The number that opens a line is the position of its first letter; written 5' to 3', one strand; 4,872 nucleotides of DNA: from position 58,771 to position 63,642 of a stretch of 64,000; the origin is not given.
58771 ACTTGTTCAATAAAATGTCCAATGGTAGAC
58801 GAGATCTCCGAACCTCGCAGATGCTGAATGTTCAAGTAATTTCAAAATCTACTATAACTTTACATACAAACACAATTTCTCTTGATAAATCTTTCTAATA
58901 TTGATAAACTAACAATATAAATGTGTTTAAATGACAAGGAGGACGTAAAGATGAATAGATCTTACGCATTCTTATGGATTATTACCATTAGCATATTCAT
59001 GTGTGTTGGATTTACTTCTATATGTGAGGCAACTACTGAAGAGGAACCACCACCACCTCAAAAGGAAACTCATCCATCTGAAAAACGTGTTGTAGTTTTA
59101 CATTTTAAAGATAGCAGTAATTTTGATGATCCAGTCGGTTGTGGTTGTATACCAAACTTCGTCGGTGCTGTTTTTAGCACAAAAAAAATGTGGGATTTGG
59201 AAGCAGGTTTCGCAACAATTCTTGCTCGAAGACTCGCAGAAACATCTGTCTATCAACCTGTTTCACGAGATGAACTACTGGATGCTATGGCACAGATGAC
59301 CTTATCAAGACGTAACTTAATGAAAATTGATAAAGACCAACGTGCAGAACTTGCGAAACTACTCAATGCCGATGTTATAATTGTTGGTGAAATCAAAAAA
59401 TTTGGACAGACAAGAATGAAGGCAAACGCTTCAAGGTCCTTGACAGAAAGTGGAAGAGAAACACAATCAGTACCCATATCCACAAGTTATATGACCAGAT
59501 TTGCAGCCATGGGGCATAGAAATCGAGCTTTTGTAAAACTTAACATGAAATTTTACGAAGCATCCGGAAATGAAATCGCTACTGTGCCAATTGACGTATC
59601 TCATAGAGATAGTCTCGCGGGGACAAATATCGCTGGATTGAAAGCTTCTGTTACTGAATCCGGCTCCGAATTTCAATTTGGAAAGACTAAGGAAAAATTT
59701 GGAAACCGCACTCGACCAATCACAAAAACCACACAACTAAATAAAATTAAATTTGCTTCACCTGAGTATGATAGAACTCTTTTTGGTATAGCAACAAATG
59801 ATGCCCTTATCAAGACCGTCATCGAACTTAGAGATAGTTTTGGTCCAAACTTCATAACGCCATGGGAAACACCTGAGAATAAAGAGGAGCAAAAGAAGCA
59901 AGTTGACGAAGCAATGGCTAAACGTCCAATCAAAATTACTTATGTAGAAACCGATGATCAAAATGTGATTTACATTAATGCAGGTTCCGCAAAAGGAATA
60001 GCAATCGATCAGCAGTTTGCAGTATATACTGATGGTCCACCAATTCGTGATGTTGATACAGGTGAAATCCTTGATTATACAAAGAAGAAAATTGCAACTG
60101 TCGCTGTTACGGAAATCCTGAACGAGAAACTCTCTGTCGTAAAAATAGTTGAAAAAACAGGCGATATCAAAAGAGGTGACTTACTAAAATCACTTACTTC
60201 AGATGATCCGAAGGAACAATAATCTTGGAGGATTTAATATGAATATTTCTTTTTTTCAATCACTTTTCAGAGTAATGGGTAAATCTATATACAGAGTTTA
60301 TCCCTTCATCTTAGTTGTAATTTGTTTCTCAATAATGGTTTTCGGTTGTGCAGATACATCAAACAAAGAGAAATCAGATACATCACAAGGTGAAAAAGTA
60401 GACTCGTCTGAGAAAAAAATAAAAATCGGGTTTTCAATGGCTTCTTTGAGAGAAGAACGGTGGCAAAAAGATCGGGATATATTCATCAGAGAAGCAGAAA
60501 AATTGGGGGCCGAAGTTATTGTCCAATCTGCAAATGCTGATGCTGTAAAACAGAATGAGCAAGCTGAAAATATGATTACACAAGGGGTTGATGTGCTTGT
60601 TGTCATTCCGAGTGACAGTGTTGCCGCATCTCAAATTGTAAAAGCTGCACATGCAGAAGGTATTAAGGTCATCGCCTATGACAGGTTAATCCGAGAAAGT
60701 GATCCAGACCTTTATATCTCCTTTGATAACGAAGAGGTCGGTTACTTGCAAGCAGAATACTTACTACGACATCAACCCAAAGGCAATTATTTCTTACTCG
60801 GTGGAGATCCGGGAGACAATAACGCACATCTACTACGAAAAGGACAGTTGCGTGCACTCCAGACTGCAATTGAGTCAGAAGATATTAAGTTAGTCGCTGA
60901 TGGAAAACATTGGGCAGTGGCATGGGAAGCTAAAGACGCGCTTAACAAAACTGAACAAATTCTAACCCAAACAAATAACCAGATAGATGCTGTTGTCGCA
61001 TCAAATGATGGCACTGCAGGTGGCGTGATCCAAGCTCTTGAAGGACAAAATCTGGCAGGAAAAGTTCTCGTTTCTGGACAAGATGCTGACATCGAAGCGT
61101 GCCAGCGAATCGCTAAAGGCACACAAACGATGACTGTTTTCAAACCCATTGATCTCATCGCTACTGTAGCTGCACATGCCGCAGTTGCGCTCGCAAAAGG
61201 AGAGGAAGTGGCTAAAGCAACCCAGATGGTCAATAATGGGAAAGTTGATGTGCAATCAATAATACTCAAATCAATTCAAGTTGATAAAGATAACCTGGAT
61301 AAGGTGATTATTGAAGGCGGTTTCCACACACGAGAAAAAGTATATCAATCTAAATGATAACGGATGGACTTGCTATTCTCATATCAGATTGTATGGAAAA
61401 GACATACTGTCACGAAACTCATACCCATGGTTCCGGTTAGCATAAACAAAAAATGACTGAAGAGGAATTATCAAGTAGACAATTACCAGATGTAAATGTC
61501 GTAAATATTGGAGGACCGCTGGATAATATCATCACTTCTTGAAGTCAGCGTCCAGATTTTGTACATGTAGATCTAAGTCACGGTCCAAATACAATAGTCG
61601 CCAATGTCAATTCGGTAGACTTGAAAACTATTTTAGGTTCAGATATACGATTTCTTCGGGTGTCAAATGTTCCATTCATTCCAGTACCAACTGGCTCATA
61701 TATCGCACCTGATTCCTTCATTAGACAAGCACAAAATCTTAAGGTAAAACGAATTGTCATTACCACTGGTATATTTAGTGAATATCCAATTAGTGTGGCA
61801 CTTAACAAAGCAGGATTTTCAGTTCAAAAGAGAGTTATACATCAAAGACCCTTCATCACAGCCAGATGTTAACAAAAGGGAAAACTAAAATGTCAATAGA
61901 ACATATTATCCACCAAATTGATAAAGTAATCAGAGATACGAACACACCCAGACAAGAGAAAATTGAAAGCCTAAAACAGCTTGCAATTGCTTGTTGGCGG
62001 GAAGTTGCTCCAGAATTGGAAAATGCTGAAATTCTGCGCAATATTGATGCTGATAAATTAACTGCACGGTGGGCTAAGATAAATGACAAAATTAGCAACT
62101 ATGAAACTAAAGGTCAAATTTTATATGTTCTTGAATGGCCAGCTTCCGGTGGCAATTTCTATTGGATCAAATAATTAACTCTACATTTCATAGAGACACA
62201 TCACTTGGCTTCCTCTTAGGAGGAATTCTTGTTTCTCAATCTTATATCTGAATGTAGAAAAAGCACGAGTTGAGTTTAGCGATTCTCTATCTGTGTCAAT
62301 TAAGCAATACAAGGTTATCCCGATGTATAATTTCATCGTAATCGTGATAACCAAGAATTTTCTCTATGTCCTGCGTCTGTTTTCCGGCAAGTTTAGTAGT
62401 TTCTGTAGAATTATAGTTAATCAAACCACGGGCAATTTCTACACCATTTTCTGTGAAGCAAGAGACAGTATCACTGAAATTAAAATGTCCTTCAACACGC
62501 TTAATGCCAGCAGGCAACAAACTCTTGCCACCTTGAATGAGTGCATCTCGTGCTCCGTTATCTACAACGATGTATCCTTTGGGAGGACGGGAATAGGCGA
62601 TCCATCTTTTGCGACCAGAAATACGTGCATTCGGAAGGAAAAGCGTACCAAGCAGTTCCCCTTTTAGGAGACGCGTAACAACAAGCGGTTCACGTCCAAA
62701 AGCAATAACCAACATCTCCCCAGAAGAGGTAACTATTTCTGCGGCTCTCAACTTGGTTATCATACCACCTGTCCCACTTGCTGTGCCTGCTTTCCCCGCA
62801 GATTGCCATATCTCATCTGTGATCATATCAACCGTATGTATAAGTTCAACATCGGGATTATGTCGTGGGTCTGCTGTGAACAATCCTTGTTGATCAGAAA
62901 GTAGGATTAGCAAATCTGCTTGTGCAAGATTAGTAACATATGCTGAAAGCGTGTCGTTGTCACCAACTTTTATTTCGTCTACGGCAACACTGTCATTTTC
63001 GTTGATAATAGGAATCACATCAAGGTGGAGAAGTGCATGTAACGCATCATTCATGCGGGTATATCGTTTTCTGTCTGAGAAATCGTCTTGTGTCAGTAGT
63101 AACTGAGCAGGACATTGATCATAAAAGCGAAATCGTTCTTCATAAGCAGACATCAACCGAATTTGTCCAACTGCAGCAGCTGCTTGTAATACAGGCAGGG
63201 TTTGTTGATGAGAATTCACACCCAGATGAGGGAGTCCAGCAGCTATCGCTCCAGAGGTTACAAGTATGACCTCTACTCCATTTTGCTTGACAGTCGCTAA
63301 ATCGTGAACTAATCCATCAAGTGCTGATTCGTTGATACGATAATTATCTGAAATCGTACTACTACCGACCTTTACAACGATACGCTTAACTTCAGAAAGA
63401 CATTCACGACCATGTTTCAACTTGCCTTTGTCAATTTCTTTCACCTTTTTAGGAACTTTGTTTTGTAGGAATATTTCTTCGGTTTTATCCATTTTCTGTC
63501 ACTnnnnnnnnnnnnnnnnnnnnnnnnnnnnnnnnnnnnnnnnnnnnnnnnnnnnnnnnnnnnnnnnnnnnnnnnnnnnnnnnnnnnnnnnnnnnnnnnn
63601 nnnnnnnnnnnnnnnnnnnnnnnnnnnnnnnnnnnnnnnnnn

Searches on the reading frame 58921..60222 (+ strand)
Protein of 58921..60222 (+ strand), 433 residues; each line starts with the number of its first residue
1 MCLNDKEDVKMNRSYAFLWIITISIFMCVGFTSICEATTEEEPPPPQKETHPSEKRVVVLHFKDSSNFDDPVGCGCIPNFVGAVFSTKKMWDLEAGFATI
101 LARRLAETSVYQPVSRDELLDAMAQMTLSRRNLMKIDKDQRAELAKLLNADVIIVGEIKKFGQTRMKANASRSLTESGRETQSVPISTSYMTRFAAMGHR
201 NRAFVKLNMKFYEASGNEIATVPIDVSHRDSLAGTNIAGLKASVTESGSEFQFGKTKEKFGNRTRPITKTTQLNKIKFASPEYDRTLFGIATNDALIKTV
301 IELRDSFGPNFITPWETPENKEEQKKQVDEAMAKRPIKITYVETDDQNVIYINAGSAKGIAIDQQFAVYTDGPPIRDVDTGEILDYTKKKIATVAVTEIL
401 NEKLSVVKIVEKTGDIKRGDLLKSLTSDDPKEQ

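Call 49: search_protein_families(library=pfam, proteins=[window:58921-60222:+], max_evalue=0.00001)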
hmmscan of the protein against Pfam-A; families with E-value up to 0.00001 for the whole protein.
window:58921-60222:+ (433 aa): 1 family
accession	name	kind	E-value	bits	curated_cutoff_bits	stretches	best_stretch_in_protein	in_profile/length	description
PF03783.19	CsgG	-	7.3e-06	25.9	20.8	0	53-163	8-103/210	Curli production assembly/transport component CsgG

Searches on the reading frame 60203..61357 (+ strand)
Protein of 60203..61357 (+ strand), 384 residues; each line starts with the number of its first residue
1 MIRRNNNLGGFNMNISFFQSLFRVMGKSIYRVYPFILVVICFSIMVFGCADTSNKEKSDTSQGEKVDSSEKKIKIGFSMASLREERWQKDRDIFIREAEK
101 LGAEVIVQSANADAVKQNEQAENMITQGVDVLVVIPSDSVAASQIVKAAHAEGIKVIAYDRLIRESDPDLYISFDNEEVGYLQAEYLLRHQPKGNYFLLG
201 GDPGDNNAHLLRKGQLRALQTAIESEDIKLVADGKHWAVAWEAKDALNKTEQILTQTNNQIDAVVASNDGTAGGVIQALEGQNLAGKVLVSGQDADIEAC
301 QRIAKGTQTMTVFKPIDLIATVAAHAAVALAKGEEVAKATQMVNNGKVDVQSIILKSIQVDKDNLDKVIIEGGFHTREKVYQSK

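Call 49: search_protein_families(library=pfam, proteins=[window:60203-61357:+], max_evalue=0.00001)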
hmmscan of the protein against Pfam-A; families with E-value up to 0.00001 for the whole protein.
window:60203-61357:+ (384 aa): 3 families
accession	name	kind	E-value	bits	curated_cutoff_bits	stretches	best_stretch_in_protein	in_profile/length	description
PF13407.12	Peripla_BP_4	-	3.8e-63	213.9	35.1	1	75-335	1-258/258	Periplasmic binding protein domain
PF00532.27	Peripla_BP_1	-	8.9e-11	42.2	22.2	1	74-290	3-213/281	Periplasmic binding proteins and sugar binding domain of LacI family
PF13377.12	Peripla_BP_3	-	9.5e-07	29.5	26.5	0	201-340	19-154/167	Periplasmic binding protein-like domain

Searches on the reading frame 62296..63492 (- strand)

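Call 49: search_protein_families(library=pfam, proteins=[window:62296-63492:-], max_evalue=0.00001)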
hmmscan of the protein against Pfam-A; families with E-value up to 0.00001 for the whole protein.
window:62296-63492:- (398 aa): 2 families
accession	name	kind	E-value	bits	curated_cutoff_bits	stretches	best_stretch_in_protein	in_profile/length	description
PF00696.33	AA_kinase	-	9.6e-40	137.2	24.9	1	36-259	1-227/234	Amino acid kinase family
PF01472.26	PUA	-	2.6e-19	69.3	24.8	1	306-380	1-74/74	PUA domain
